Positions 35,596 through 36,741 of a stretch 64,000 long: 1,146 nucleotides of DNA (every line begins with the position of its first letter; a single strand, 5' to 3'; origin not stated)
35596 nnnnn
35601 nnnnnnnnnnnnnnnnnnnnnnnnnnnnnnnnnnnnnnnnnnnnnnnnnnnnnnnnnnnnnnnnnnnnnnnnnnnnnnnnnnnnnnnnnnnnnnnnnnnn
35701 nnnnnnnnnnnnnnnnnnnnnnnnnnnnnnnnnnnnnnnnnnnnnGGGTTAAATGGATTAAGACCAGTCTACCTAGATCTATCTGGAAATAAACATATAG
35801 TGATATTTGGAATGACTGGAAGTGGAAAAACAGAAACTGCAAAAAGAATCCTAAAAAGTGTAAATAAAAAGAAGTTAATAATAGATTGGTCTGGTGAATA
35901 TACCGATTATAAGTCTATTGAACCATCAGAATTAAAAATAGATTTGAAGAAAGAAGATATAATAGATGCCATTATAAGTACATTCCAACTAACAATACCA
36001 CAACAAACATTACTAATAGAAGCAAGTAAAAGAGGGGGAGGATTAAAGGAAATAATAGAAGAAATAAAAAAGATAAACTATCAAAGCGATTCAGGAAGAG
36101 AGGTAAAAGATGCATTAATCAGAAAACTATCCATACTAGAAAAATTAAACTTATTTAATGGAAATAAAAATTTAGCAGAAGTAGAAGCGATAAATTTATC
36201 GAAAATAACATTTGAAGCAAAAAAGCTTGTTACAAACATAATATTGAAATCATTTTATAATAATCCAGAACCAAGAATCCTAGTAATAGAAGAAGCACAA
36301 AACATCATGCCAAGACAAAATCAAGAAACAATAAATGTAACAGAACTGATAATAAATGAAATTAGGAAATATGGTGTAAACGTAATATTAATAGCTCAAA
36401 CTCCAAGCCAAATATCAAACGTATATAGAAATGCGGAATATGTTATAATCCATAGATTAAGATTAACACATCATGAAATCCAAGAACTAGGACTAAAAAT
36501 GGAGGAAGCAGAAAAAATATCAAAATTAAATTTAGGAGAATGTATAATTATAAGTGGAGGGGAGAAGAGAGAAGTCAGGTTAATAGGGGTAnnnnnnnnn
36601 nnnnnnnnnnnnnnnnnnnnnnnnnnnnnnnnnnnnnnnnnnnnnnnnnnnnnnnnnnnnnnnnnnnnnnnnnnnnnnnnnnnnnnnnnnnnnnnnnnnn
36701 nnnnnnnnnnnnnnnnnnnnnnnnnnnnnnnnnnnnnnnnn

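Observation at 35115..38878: Small charged protein, then membrane-anchored HerA/DUF87 ATPase with long coiled-coil tail, then XPD-like helicase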

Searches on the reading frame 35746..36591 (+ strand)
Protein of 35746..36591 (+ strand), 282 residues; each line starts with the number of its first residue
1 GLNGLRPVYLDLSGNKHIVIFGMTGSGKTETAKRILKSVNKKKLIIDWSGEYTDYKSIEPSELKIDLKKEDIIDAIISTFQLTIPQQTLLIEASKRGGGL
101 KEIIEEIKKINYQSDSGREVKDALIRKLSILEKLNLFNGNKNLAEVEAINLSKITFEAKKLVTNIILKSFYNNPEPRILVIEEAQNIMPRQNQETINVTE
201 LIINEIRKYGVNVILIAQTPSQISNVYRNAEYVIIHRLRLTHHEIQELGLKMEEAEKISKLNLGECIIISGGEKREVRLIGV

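Call 38: search_protein_representatives(alignment_id=A2)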
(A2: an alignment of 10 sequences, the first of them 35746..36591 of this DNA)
Query: 10 sequences, 283 profile positions. Proteins with E-value up to 0.001 (for the whole library): 2521; up to 1e-10: 314; up to 1e-30: 12. The best 150 are listed.
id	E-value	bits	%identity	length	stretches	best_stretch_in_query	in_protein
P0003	9.4e-137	471.3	-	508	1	1-281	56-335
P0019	9.9e-137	471.2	-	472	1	3-282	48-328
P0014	2.3e-136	470.0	-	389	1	1-282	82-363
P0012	3.5e-135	466.1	-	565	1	1-281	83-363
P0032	7.9e-86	304.2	-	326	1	13-282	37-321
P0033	1.3e-83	297.0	-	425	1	11-280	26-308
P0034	7.4e-75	268.2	-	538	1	1-282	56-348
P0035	5.3e-63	229.3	-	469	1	46-281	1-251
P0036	1.2e-62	228.1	-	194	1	1-146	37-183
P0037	1.9e-34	135.6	-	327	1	15-281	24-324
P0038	2.0e-33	132.3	-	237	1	4-168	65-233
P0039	4.8e-33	131.0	-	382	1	1-281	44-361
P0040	1.5e-30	122.8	-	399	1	16-280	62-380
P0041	1.1e-29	119.9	-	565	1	15-276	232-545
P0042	4.3e-29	118.0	-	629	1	15-280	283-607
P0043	8.8e-29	117.0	-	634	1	7-269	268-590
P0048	6.6e-28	114.1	-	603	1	16-273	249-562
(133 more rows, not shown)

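Call 40: find_encoding_contigs(protein=P0034, flank=7000, max_places=2)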
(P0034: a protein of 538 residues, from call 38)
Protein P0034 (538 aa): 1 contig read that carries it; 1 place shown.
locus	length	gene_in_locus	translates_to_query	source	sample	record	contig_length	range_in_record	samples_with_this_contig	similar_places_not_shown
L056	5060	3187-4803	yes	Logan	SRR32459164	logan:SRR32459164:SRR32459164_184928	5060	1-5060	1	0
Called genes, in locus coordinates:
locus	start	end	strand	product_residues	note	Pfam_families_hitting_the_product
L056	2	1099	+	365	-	?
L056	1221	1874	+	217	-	-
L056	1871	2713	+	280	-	-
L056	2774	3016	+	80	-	-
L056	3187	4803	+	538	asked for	PF01935:DUF87, PF10412:TrwB_AAD_bind (faint), PF13401:AAA_22 (faint)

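Call 41: find_encoding_contigs(protein=P0033, flank=7000, max_places=2)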
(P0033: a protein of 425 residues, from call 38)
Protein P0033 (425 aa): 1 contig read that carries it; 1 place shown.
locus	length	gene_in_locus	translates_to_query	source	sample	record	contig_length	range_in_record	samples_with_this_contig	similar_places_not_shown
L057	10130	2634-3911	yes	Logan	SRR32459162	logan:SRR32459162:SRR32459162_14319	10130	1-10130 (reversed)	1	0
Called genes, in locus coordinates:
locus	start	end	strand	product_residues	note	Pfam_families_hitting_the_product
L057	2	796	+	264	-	?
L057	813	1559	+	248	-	-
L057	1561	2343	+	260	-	-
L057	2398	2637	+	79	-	-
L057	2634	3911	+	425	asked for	PF01935:DUF87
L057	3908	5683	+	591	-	PF00270:DEAD (faint), PF06733:DEAD_2, PF13307:Helicase_C_2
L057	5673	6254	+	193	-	PF13238:AAA_18, PF13401:AAA_22 (weak), PF20720:nSTAND3 (faint)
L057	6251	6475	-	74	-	PF00125:Histone, PF00808:CBFD_NFYB_HMF, PF15511:CENP-T_C (weak), PF15630:CENP-S (weak)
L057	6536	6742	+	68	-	PF00833:Ribosomal_S17e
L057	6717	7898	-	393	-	PF04055:Radical_SAM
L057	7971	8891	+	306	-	PF02597:ThiS (faint), PF09138:Urm1 (weak), PF00156:Pribosyltran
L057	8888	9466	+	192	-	PF08617:CGI-121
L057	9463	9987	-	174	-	PF02926:THUMP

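Call 45: search_protein_families(library=pfam, proteins=[L056:47-1099:+, L056:1023-1874:+, L056:1871-2713:+, L056:2765-3016:+, L057:813-1559:+, L057:1561-2343:+, L057:2398-2637:+, L057:3881-5683:+, L057:5652-6254:+], max_evalue=0.1)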
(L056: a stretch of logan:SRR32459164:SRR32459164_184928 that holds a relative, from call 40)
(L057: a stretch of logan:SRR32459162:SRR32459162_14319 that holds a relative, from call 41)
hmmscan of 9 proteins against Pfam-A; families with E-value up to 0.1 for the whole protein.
L056:47-1099:+ (350 aa): 20 families
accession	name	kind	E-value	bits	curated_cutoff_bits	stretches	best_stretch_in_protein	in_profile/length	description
PF00437.27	T2SSE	-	5.3e-13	48.8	24.9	1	23-206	86-255/370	Type II/IV secretion system protein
PF13401.12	AAA_22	-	6.7e-06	26.9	27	1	84-182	5-102/130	AAA domain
PF13476.12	AAA_23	-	0.00036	21.7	27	1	83-108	18-43/201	AAA domain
PF13555.12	AAA_29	-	0.00072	19.7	27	1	84-110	22-48/61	P-loop containing region of AAA domain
PF13479.12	AAA_24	-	0.0013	19.1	27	1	83-104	1-22/195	AAA domain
PF13191.12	AAA_16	-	0.0015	19.5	32.6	1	85-111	25-51/167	AAA ATPase domain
PF20720.3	nSTAND3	-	0.0019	18.4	27.2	1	81-110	14-43/155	Novel STAND NTPase 3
PF13304.12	AAA_21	-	0.0046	17.5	27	0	89-108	4-23/304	AAA domain, putative AbiEii toxin, Type IV TA system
PF01580.24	FtsK_SpoIIIE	-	0.0065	16.4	24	1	76-104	30-59/221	FtsK/SpoIIIE family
PF06745.19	ATPase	-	0.01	15.7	26.6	1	82-100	17-35/231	KaiC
PF01078.27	Mg_chelatase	-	0.01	15.7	20.3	1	85-118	23-56/207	Magnesium chelatase, subunit ChlI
PF00005.33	ABC_tran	-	0.014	16.5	25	1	79-115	6-42/137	ABC transporter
PF19975.5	DO-GTPase1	-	0.015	15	27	1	88-133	1-46/271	Double-GTPase 1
PF03029.23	ATP_bind_1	-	0.024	14.9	27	1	89-117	1-29/240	Conserved hypothetical ATP binding protein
PF00004.35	AAA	-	0.026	15.4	21.2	1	87-123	1-37/131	ATPase family associated with various cellular activities (AAA)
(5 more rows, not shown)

L056:1023-1874:+ (283 aa): 1 family
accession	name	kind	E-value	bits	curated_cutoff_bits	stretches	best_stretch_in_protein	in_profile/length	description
PF00482.28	T2SSF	-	5e-05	23.7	25.2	1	123-244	2-120/125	Type II secretion system (T2SS), protein F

L056:1871-2713:+ (280 aa): 1 family
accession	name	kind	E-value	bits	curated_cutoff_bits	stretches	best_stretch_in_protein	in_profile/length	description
PF00482.28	T2SSF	-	0.0068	16.8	25.2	1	75-202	1-120/125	Type II secretion system (T2SS), protein F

L056:2765-3016:+ (83 aa): 0 families

L057:813-1559:+ (248 aa): 1 family
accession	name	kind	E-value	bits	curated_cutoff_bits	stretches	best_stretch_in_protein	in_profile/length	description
PF00482.28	T2SSF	-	0.0071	16.8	25.2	1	105-158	14-68/125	Type II secretion system (T2SS), protein F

L057:1561-2343:+ (260 aa): 1 family
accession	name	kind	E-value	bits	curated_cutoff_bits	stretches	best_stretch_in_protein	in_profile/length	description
PF00482.28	T2SSF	-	0.00015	22.1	25.2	1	68-169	3-100/125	Type II secretion system (T2SS), protein F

L057:2398-2637:+ (79 aa): 0 families

L057:3881-5683:+ (600 aa): 7 families
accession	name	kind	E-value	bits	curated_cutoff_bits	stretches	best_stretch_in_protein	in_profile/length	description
PF13307.12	Helicase_C_2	-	2.2e-34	119.4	25.3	1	404-568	3-169/170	Helicase C-terminal domain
PF06733.21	DEAD_2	-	7.5e-14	52.2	21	1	69-219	3-169/172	DEAD_2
PF00270.35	DEAD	-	1.1e-05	25.7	26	1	30-88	7-71/167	DEAD/DEAH box helicase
PF06777.17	HBB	-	1.2e-05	25.4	30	1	267-352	56-148/190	Helical and beta-bridge domain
PF13191.12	AAA_16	-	0.0027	18.7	32.6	1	23-215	8-149/167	AAA ATPase domain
PF04851.21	ResIII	-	0.0043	17.4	22.5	0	19-83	4-74/164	Type III restriction enzyme, res subunit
PF13481.12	AAA_25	-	0.0079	16.3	27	0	33-75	29-72/195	AAA domain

L057:5652-6254:+ (200 aa): 43 families (the best 25 are shown)
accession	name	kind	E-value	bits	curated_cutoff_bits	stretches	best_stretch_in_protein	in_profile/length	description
PF13238.12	AAA_18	-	7.2e-19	68.9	29.4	1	14-135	1-127/128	AAA domain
PF20720.3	nSTAND3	-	4.8e-06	26.8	27.2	1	7-35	13-41/155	Novel STAND NTPase 3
PF13401.12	AAA_22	-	1.3e-05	25.9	27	1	10-40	4-34/130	AAA domain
PF13521.12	AAA_28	-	5.1e-05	24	27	1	14-34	2-22/164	AAA domain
PF08433.16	KTI12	-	5.1e-05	23.3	22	1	13-49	3-39/271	Chromatin associated protein KTI12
PF06745.19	ATPase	-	0.00013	21.8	26.6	1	5-30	13-38/231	KaiC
PF03266.21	NTPase_1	-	0.00018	21.8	23.9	1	14-41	2-29/168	NTPase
PF13671.12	AAA_33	-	0.00024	21.8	27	1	13-47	1-35/143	AAA domain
PF03796.21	DnaB_C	-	0.00031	20.7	27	1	5-34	13-42/255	DnaB-like helicase C terminal domain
PF13191.12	AAA_16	-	0.00054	20.9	32.6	1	12-40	25-53/167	AAA ATPase domain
PF00004.35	AAA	-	0.00066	20.6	21.2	1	14-41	1-28/131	ATPase family associated with various cellular activities (AAA)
PF00448.28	SRP54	-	0.00074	19.7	22.7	1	13-42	3-32/196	SRP54-type protein, GTPase domain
PF01078.27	Mg_chelatase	-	0.00076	19.4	20.3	1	14-37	25-48/207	Magnesium chelatase, subunit ChlI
PF05729.18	NACHT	-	0.00097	19.4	26.7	1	13-38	2-27/167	NACHT domain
PF13604.12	AAA_30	-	0.0012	19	27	1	9-44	16-51/191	AAA domain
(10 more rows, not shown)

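Call 55: search_protein_families(library=ncbifam, proteins=[P0033, P0034, P0037, P0039, P0040, P0041, P0042, P0043, P0048], max_evalue=0.00001)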
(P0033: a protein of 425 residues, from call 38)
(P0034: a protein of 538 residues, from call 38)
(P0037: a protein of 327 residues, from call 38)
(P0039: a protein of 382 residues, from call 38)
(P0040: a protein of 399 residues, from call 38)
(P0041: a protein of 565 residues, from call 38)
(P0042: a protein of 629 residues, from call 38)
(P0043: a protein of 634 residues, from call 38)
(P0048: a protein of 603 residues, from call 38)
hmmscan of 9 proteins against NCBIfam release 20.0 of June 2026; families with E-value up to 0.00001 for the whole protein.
P0033 (425 aa): 4 families
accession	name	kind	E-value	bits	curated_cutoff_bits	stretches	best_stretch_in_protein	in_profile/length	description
NF053655.1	CedD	equivalog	2.9e-23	82.4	600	1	31-298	222-513/527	DNA-translocating ATPase CedD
NF040937.1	HerA_Thermprot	equivalog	1.7e-06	26.8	800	0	31-84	141-195/487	DNA double-strand break repair helicase HerA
NF042944.1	HerA_antiphage_2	equivalog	4.1e-06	25.8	850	0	205-265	430-493/576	anti-phage-associated helicase HerA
NF045975.1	VirB4_plasma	equivalog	4.7e-06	24.6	590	0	26-73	511-559/894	Mbov_0397 family ICE element conjugal transfer ATPase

P0034 (538 aa): 5 families
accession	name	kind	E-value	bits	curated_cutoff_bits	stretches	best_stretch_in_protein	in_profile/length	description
NF053655.1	CedD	equivalog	1.8e-21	76.4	600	1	67-336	215-513/527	DNA-translocating ATPase CedD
NF042943.1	HerA_antiphage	equivalog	2.4e-07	29.7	800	0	208-335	398-536/566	anti-phage-associated helicase HerA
TIGR02168.1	SMC_prok_B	equivalog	4.6e-07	28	567.35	1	370-536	364-529/1181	chromosome segregation protein SMC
NF042944.1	HerA_antiphage_2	equivalog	6.1e-07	28.6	850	0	243-292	430-484/576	anti-phage-associated helicase HerA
NF040937.1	HerA_Thermprot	equivalog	1.1e-06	27.4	800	0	65-110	132-182/487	DNA double-strand break repair helicase HerA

P0037 (327 aa): 3 families
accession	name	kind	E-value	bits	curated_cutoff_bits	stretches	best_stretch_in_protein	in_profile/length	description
NF053655.1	CedD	equivalog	2.8e-40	138.5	600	1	26-317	223-517/527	DNA-translocating ATPase CedD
NF040937.1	HerA_Thermprot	equivalog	1.7e-08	33.4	800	1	16-65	132-181/487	DNA double-strand break repair helicase HerA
TIGR02746.1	TraC-F-type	equivalog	7.7e-06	24.1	567.05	0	101-265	522-684/800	type IV secretion system protein TraC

P0039 (382 aa): 3 families
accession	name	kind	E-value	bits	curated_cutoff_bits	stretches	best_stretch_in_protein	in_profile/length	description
NF053655.1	CedD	equivalog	3.2e-43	148.2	600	1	59-350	223-513/527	DNA-translocating ATPase CedD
NF040937.1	HerA_Thermprot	equivalog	6.2e-09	34.8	800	0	58-118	141-201/487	DNA double-strand break repair helicase HerA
NF042944.1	HerA_antiphage_2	equivalog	2.7e-06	26.4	850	0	244-321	415-495/576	anti-phage-associated helicase HerA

P0040 (399 aa): 7 families
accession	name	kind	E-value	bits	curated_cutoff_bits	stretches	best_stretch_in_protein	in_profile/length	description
NF053655.1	CedD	equivalog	1.2e-43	149.6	600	1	19-373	179-516/527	DNA-translocating ATPase CedD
NF040937.1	HerA_Thermprot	equivalog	6.2e-12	44.7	800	1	38-369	117-448/487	DNA double-strand break repair helicase HerA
NF045975.1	VirB4_plasma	equivalog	2.9e-11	41.8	590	1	35-186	485-652/894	Mbov_0397 family ICE element conjugal transfer ATPase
NF042943.1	HerA_antiphage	equivalog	6e-11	41.6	800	0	35-107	129-203/566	anti-phage-associated helicase HerA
TIGR02746.1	TraC-F-type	equivalog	3.7e-07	28.5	567.05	1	55-312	423-683/800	type IV secretion system protein TraC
NF042944.1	HerA_antiphage_2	equivalog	8.1e-07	28.2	850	0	271-370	430-530/576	anti-phage-associated helicase HerA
NF040819.1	helicase_HerA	equivalog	3.8e-06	25.7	970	0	268-369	402-501/561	DNA double-strand break repair helicase HerA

P0041 (565 aa): 11 families
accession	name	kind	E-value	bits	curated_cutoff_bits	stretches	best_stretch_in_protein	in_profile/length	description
NF053655.1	CedD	equivalog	8.8e-61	206.1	600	1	221-551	210-525/527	DNA-translocating ATPase CedD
NF040937.1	HerA_Thermprot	equivalog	2e-24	85.9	800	2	425-552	334-462/487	DNA double-strand break repair helicase HerA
NF040819.1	helicase_HerA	equivalog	1.4e-20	73.3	970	1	443-551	405-514/561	DNA double-strand break repair helicase HerA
NF042943.1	HerA_antiphage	equivalog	1.8e-15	56.5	800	1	411-552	404-550/566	anti-phage-associated helicase HerA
NF033849.1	ser_rich_anae_1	subfamily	1e-13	49.6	650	1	346-553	911-1148/1163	serine-rich protein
NF042944.1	HerA_antiphage_2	equivalog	1.5e-13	50.4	850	1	417-555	401-546/576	anti-phage-associated helicase HerA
NF045975.1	VirB4_plasma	equivalog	3.6e-11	41.5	590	1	235-303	518-587/894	Mbov_0397 family ICE element conjugal transfer ATPase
NF045971.1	conju_CD1110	equivalog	5.9e-11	41.4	325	1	235-547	418-734/752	VirB4-like conjugal transfer ATPase, CD1110 family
TIGR02746.1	TraC-F-type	equivalog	9.6e-11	40.3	567.05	1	236-484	434-683/800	type IV secretion system protein TraC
TIGR00929.1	VirB4_CagE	subfamily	3e-09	35.7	643.1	1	233-499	438-690/792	VirB4 family type IV secretion/conjugal transfer ATPase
NF041017.1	DNA_import_CedB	equivalog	5.9e-09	35.1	700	1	232-490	275-520/590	DNA import protein CedB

P0042 (629 aa): 12 families
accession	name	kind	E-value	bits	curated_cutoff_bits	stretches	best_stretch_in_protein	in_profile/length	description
NF053655.1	CedD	equivalog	2.8e-75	254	600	1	216-609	157-525/527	DNA-translocating ATPase CedD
NF040937.1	HerA_Thermprot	equivalog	3.3e-25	88.5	800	1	260-612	120-464/487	DNA double-strand break repair helicase HerA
TIGR02746.1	TraC-F-type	equivalog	1.7e-19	69.3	567.05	1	262-543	407-684/800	type IV secretion system protein TraC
NF040819.1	helicase_HerA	equivalog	6.6e-17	61.2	970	1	501-610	405-515/561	DNA double-strand break repair helicase HerA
NF045975.1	VirB4_plasma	equivalog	8.9e-16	56.8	590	1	286-449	518-710/894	Mbov_0397 family ICE element conjugal transfer ATPase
NF033849.1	ser_rich_anae_1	subfamily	3.1e-13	48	650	1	284-581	760-1108/1163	serine-rich protein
NF045971.1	conju_CD1110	equivalog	7e-13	47.7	325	1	283-597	415-726/752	VirB4-like conjugal transfer ATPase, CD1110 family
NF042943.1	HerA_antiphage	equivalog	2e-12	46.5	800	1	484-610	419-550/566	anti-phage-associated helicase HerA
NF042944.1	HerA_antiphage_2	equivalog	7.2e-10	38.2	850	0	475-611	398-544/576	anti-phage-associated helicase HerA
TIGR00929.1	VirB4_CagE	subfamily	5e-08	31.7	643.1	1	283-588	437-726/792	VirB4 family type IV secretion/conjugal transfer ATPase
TIGR03743.1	SXT_TraD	subfamily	2.5e-07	29.5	366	1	272-321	164-213/636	conjugative transfer system coupling protein TraD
NF010278.0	PRK13721.1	subfamily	3e-07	28.7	1177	1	285-543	481-733/874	type IV secretion system protein TraC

P0043 (634 aa): 11 families
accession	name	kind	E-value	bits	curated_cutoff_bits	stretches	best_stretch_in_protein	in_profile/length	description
NF053655.1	CedD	equivalog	1.4e-68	231.9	600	1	256-603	201-525/527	DNA-translocating ATPase CedD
NF040937.1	HerA_Thermprot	equivalog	3.3e-19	68.7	800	2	253-319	119-182/487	DNA double-strand break repair helicase HerA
NF033849.1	ser_rich_anae_1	subfamily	1.4e-18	65.7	650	1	278-570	760-1103/1163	serine-rich protein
NF040819.1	helicase_HerA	equivalog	6.4e-16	58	970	1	494-603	405-514/561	DNA double-strand break repair helicase HerA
NF045975.1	VirB4_plasma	equivalog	1.8e-15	55.8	590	1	280-588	518-869/894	Mbov_0397 family ICE element conjugal transfer ATPase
TIGR02746.1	TraC-F-type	equivalog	1.3e-13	49.7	567.05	1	280-556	433-699/800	type IV secretion system protein TraC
NF045971.1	conju_CD1110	equivalog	3.7e-13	48.6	325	1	281-590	419-725/752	VirB4-like conjugal transfer ATPase, CD1110 family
NF041017.1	DNA_import_CedB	equivalog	1.9e-12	46.6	700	1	251-539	251-517/590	DNA import protein CedB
NF042943.1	HerA_antiphage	equivalog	2e-12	46.5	800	1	473-612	416-558/566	anti-phage-associated helicase HerA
NF042944.1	HerA_antiphage_2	equivalog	4.9e-11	42.1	850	1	490-610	426-549/576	anti-phage-associated helicase HerA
TIGR00929.1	VirB4_CagE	subfamily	1.2e-06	27.1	643.1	1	279-582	439-726/792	VirB4 family type IV secretion/conjugal transfer ATPase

P0048 (603 aa): 11 families
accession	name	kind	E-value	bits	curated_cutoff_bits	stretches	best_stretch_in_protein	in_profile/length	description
NF053655.1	CedD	equivalog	3.3e-64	217.5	600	1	235-572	208-526/527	DNA-translocating ATPase CedD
TIGR02746.1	TraC-F-type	equivalog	2.2e-16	59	567.05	1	252-504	434-683/800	type IV secretion system protein TraC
NF040937.1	HerA_Thermprot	equivalog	5.2e-16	58.1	800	2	244-290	136-182/487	DNA double-strand break repair helicase HerA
NF042943.1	HerA_antiphage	equivalog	4.2e-13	48.7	800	1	423-573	397-551/566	anti-phage-associated helicase HerA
NF040819.1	helicase_HerA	equivalog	6.4e-13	48.1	970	1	463-571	405-514/561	DNA double-strand break repair helicase HerA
NF033849.1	ser_rich_anae_1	subfamily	2.1e-12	45.3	650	1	390-532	940-1097/1163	serine-rich protein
NF045975.1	VirB4_plasma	equivalog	8.8e-12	43.5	590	1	252-468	519-767/894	Mbov_0397 family ICE element conjugal transfer ATPase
TIGR00929.1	VirB4_CagE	subfamily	7.2e-10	37.7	643.1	1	247-471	436-645/792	VirB4 family type IV secretion/conjugal transfer ATPase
NF042944.1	HerA_antiphage_2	equivalog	2e-08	33.5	850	0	459-573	426-544/576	anti-phage-associated helicase HerA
NF045971.1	conju_CD1110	equivalog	2.1e-08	32.9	325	1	251-373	418-551/752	VirB4-like conjugal transfer ATPase, CD1110 family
NF041017.1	DNA_import_CedB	equivalog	3.1e-06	26.1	700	0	248-572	275-587/590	DNA import protein CedB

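Call 56: find_encoding_contigs(protein=P0035, flank=8000, max_places=2)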
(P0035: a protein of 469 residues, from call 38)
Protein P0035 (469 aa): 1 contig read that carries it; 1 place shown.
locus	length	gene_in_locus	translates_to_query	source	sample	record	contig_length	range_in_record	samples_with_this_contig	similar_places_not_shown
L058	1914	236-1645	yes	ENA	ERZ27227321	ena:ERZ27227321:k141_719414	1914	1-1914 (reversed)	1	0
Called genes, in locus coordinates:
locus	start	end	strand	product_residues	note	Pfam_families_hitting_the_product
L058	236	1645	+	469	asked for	PF10805:DUF2730 (weak)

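Call 57: find_encoding_contigs(protein=P0032, flank=8000, max_places=2)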
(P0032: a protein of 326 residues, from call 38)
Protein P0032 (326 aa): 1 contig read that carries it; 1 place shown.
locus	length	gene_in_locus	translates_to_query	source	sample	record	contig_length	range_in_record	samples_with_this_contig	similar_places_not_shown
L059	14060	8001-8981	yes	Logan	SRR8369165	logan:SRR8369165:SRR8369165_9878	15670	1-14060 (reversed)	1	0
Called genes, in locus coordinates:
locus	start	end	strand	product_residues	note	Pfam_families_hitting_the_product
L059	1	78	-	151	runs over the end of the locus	PF00416:Ribosomal_S13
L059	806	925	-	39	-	-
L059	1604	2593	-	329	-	PF04014:MazE_antitoxin, PF01895:PhoU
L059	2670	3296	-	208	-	PF01949:Endo_dU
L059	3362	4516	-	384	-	PF01637:ATPase_2 (weak), PF13191:AAA_16, PF24883:NPHP3_N (faint), PF00004:AAA, PF13401:AAA_22, PF22606:Cdc6-ORC-like_ATPase_lid (weak), PF22703:Cdc6_lid, PF09079:WHD_Cdc6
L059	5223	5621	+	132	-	PF13247:Fer4_11, PF13237:Fer4_10 (weak), PF12838:Fer4_7 (weak), PF13187:Fer4_9 (weak), PF25160:LdpA_Fe-S-bd, PF00037:Fer4, PF12838:Fer4_7, PF13187:Fer4_9, +7 more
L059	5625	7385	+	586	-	PF02730:AFOR_N, PF01314:AFOR_C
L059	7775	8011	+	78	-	-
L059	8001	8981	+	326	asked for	PF01935:DUF87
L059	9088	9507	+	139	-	-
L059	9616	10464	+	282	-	PF00270:DEAD (faint), PF06733:DEAD_2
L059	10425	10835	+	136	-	-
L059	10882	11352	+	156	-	PF13307:Helicase_C_2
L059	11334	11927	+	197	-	PF13401:AAA_22 (weak), PF13207:AAA_17 (weak), PF13238:AAA_18, PF13521:AAA_28 (weak)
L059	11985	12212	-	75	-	PF00125:Histone, PF00808:CBFD_NFYB_HMF, PF15511:CENP-T_C (weak), PF15630:CENP-S (weak)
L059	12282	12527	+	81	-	PF00833:Ribosomal_S17e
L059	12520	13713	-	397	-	PF04055:Radical_SAM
